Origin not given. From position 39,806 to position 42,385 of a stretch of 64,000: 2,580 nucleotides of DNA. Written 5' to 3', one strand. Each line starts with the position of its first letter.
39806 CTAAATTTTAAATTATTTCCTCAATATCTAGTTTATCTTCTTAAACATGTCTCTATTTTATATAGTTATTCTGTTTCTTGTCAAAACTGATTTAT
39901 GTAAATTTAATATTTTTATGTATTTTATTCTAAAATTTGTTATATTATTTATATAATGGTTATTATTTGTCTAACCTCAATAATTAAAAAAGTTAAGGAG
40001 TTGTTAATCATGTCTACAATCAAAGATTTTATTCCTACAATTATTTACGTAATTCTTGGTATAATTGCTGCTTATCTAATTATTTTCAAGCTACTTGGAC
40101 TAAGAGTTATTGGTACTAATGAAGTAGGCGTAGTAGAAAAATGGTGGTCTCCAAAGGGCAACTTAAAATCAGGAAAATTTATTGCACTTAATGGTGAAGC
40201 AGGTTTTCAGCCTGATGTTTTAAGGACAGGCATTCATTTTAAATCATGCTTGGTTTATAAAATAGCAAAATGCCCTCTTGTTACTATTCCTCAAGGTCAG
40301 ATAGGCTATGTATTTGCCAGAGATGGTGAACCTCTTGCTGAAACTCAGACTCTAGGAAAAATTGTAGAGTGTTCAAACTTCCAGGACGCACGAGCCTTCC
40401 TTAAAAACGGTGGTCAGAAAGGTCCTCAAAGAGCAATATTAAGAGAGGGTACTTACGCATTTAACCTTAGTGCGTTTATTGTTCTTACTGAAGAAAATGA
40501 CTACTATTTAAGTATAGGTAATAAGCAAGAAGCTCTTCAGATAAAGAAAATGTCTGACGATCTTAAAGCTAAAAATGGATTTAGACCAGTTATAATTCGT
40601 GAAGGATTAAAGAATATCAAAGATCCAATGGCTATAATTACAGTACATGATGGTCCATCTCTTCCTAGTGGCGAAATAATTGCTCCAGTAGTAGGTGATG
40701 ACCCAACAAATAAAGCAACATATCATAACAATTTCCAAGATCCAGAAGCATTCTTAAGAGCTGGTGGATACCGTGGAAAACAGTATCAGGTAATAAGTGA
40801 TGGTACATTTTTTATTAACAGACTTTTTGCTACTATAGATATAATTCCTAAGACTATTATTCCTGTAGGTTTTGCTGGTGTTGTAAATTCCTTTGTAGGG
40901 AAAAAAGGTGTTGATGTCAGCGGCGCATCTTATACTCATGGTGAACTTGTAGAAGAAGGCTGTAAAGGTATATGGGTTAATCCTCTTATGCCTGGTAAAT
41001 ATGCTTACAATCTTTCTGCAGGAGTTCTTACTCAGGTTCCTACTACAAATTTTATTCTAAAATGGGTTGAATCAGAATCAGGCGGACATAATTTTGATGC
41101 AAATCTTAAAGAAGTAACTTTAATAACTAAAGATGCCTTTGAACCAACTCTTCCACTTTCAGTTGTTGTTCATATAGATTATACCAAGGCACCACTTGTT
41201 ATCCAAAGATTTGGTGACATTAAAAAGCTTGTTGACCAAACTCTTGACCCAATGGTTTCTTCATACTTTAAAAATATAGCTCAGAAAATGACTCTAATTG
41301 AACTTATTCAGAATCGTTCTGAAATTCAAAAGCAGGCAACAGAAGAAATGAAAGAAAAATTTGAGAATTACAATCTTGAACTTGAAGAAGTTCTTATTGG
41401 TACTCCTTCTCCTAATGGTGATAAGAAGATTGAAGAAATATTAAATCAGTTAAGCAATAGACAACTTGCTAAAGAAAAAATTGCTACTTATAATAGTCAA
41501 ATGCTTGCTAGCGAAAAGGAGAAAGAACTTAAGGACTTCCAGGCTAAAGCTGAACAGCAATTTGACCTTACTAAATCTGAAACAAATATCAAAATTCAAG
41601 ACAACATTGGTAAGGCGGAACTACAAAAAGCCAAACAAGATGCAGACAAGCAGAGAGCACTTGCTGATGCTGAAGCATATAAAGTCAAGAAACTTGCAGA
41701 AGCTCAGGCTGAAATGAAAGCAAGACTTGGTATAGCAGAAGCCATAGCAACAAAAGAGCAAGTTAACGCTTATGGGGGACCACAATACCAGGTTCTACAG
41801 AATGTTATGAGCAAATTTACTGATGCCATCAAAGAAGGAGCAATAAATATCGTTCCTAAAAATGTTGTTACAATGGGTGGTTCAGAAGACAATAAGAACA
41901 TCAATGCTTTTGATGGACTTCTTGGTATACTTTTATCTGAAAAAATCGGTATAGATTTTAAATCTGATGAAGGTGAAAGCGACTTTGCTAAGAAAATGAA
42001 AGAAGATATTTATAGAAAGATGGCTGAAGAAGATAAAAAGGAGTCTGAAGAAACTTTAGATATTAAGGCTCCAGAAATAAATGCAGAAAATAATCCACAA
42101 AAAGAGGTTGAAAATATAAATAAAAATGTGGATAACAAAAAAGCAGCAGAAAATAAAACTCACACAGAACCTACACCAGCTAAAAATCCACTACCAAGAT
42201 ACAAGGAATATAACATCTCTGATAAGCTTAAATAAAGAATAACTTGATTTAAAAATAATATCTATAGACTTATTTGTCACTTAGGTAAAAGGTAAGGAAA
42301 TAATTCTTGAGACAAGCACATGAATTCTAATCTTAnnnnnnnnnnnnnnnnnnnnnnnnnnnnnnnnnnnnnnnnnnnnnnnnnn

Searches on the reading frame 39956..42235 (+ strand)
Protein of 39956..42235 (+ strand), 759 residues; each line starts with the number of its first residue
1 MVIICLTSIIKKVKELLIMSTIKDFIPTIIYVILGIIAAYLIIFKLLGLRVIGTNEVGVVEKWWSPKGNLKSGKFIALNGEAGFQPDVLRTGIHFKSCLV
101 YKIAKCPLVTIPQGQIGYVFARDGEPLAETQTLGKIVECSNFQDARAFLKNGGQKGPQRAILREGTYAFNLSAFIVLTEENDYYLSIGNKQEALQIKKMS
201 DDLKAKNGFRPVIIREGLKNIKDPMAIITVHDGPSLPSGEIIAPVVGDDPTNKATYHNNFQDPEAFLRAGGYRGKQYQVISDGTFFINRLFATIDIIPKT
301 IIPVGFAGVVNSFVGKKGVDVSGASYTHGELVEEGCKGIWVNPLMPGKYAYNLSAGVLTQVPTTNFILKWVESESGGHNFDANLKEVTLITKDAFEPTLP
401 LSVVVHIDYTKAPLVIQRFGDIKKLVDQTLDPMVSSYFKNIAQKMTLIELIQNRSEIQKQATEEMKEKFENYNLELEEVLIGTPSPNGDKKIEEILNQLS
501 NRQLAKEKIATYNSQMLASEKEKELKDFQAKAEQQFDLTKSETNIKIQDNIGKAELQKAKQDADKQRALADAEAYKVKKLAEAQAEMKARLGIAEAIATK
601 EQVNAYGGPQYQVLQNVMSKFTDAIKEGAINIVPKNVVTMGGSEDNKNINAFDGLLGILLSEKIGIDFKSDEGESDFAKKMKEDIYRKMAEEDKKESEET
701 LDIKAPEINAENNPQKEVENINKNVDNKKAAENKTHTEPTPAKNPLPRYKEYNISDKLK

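Call 69: search_protein_families(library=pfam, proteins=[window:39956-42235:+], max_evalue=0.00001)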
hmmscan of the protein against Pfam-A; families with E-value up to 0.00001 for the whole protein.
window:39956-42235:+ (759 aa): 1 family
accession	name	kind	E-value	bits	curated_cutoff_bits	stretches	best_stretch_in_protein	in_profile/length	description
PF01145.31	Band_7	-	5.9e-19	69.2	23.6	1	301-506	2-165/176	SPFH domain / Band 7 family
